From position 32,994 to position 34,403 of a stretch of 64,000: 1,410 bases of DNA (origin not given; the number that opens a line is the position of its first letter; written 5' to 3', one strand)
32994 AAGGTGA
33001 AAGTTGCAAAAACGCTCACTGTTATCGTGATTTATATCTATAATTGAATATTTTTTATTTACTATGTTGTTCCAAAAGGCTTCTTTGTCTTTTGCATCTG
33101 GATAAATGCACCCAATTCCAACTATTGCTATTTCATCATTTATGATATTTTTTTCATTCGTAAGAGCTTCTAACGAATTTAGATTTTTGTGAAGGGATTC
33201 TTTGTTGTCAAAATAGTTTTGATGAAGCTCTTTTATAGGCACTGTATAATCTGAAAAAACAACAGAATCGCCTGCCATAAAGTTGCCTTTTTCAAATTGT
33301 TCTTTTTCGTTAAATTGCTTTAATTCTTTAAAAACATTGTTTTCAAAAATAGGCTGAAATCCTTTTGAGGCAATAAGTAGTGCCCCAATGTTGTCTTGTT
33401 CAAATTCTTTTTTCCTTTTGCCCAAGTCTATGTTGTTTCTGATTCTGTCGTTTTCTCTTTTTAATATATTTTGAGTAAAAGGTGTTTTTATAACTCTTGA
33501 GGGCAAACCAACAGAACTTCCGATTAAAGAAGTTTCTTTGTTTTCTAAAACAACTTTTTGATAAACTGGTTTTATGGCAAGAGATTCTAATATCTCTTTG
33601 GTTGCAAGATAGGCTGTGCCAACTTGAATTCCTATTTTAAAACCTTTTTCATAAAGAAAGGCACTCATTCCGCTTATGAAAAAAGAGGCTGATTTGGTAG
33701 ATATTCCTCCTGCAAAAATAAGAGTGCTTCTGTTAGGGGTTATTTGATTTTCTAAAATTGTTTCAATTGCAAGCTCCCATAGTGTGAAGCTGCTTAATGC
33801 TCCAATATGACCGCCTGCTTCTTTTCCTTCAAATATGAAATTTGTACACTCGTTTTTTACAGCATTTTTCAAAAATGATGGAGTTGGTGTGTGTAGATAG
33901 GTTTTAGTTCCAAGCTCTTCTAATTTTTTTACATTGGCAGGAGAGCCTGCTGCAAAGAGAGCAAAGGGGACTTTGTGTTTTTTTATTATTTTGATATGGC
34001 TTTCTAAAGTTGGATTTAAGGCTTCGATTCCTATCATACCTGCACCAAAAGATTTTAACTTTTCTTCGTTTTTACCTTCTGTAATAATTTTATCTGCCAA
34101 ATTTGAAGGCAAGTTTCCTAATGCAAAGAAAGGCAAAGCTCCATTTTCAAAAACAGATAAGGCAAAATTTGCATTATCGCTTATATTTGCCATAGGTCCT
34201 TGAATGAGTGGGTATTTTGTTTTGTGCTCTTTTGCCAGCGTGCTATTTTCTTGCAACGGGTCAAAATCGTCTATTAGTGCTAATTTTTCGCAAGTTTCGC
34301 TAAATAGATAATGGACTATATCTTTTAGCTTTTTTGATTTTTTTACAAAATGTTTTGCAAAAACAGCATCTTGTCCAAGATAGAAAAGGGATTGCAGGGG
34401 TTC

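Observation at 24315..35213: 3632-aa single-polypeptide PUFA-synthase-like megasynthase with two N-terminal PfaD-type ER modules and three KS domains, but no FabA-type DH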

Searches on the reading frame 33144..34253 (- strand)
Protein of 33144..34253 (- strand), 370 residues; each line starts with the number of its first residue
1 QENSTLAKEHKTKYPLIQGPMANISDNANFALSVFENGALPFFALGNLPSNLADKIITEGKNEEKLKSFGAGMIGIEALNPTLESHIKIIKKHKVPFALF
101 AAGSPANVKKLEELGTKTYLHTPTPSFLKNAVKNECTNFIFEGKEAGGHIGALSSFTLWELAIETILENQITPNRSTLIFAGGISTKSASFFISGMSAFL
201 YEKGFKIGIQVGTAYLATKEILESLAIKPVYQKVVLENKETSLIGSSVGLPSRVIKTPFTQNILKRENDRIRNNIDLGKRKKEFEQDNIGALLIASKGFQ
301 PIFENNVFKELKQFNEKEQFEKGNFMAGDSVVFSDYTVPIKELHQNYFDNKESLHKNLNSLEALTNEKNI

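Call 7: search_protein_families(library=pfam, proteins=[window:33144-34253:-], max_evalue=1)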
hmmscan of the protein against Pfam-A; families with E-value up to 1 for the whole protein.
window:33144-34253:- (370 aa): 1 family
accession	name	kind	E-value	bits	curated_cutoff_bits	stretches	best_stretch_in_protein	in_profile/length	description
PF03060.21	NMO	-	5.6e-15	56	28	2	83-271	102-279/331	Nitronate monooxygenase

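Call 37: search_protein_families(library=ncbifam, proteins=[window:33144-34253:-], max_evalue=0.01)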
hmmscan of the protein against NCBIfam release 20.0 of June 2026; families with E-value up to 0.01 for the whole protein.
window:33144-34253:- (370 aa): 1 family
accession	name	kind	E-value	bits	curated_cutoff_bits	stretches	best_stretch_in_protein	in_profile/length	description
TIGR03151.1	enACPred_II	equivalog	5.6e-24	85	453.1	1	11-271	9-247/307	enoyl-[acyl-carrier-protein] reductase FabK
